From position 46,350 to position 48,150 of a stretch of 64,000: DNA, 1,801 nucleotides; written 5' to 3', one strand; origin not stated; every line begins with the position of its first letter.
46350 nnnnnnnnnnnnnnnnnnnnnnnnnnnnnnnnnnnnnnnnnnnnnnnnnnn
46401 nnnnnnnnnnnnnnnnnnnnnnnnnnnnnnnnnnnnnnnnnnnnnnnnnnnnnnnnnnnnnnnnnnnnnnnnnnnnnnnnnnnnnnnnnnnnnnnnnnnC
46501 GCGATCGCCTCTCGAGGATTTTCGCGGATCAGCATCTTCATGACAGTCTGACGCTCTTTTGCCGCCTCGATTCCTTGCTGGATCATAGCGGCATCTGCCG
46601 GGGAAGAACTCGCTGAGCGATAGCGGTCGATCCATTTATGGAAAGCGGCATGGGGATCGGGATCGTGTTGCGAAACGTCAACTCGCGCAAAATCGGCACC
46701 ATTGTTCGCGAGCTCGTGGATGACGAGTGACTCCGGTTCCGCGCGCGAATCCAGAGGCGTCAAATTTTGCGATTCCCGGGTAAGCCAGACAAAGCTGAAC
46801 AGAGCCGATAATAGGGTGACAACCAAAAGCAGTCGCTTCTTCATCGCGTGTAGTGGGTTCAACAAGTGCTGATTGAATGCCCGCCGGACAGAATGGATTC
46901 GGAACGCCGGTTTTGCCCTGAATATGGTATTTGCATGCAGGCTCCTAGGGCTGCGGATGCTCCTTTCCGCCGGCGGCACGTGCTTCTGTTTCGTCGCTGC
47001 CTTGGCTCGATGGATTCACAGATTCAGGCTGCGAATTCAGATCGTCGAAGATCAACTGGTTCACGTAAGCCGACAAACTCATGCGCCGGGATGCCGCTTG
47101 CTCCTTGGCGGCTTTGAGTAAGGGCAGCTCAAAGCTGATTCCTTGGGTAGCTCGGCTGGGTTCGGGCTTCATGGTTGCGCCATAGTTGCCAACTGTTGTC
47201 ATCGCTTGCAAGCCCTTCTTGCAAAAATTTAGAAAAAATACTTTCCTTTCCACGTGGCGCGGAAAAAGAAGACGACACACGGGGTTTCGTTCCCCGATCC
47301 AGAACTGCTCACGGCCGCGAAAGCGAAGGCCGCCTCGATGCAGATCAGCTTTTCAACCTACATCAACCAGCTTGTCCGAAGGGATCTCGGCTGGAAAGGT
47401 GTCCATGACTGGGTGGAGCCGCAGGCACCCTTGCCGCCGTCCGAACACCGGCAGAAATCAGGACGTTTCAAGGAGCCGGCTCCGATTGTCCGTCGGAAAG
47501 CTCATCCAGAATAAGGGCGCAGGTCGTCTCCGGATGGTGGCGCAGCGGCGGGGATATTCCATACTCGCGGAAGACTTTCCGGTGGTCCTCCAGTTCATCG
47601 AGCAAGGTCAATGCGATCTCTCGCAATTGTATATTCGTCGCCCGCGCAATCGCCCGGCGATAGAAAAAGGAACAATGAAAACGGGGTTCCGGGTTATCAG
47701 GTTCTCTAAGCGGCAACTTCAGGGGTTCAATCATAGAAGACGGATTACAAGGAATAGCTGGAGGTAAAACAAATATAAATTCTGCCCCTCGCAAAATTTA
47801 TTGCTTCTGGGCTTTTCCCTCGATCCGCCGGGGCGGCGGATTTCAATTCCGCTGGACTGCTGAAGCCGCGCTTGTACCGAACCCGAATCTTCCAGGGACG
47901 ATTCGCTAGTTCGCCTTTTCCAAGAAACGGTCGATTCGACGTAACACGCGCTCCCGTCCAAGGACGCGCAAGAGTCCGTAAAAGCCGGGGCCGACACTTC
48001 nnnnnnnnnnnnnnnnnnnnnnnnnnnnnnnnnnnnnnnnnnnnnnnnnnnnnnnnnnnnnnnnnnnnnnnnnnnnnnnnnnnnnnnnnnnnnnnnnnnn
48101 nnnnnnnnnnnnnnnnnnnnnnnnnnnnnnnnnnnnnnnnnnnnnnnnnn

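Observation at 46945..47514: Divergently transcribed pair of paralogous RHH proteins at the head of the island, with TTGCAA repeats between them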

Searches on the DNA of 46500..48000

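Call 81: search_rna_families(source=window, start=46500, end=48000, threshold=evalue, max_evalue=1)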
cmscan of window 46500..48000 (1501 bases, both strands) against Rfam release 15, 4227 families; matches with E-value up to 1: 0.
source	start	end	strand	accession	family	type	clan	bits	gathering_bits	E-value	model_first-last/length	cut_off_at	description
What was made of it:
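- Tried and rejected: No hit (call 81).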
